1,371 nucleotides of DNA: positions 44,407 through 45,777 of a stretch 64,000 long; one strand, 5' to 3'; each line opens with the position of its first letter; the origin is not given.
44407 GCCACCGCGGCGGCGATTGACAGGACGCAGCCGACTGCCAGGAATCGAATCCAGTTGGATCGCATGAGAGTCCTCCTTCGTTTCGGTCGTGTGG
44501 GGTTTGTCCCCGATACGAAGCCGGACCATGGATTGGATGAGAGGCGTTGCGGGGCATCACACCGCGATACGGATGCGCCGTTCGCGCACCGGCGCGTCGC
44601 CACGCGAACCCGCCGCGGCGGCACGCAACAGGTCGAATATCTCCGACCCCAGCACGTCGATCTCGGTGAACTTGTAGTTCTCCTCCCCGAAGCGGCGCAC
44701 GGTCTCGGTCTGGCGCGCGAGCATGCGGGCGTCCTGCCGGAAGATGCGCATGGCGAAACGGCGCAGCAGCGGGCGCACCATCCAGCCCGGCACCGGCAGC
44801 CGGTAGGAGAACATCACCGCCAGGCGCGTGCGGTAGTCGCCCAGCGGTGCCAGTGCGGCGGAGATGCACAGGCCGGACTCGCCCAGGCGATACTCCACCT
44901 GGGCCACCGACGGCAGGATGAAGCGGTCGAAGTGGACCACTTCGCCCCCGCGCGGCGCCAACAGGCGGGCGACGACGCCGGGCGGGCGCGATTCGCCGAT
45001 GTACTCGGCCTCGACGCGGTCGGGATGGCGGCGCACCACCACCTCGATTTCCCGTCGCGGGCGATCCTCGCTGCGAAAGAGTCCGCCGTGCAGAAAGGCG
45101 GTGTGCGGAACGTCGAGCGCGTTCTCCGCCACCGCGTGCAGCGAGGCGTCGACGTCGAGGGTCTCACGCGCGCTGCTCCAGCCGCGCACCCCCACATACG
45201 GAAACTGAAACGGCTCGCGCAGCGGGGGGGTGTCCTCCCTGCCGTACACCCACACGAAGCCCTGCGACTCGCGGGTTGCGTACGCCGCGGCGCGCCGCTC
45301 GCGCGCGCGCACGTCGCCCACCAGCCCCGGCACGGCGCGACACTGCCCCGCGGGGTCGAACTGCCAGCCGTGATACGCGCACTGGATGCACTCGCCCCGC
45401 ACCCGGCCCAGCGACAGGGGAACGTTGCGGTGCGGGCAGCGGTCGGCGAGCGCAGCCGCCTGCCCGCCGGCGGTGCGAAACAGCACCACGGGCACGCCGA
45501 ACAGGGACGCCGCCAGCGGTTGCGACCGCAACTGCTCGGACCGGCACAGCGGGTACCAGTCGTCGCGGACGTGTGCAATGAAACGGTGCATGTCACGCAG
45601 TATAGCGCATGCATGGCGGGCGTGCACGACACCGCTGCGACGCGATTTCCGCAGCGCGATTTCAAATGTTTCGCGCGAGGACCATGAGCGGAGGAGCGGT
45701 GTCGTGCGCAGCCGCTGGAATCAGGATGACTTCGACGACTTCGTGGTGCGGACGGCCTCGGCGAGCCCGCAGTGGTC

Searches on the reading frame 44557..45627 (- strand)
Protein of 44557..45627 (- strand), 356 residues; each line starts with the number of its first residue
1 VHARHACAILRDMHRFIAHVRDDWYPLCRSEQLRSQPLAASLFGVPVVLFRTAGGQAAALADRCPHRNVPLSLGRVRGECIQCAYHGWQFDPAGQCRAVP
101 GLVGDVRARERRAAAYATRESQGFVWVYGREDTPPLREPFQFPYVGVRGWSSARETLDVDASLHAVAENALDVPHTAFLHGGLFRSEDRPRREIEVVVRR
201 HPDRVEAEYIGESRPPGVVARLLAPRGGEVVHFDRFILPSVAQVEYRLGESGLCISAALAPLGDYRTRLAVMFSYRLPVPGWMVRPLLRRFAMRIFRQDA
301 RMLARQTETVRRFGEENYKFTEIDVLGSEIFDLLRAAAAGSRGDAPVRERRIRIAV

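Call 73: search_protein_families(library=pfam, proteins=[window:44557-45627:-], max_evalue=0.0001)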
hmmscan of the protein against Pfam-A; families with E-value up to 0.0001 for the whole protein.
window:44557-45627:- (356 aa): 2 families
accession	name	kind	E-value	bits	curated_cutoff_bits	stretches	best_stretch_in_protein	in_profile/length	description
PF00355.32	Rieske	-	7.1e-23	80.8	20.3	1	23-102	1-81/88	Rieske [2Fe-2S] domain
PF19112.6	VanA_C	-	4.8e-14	53.4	23.5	1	159-316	1-168/193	Vanillate O-demethylase oxygenase C-terminal domain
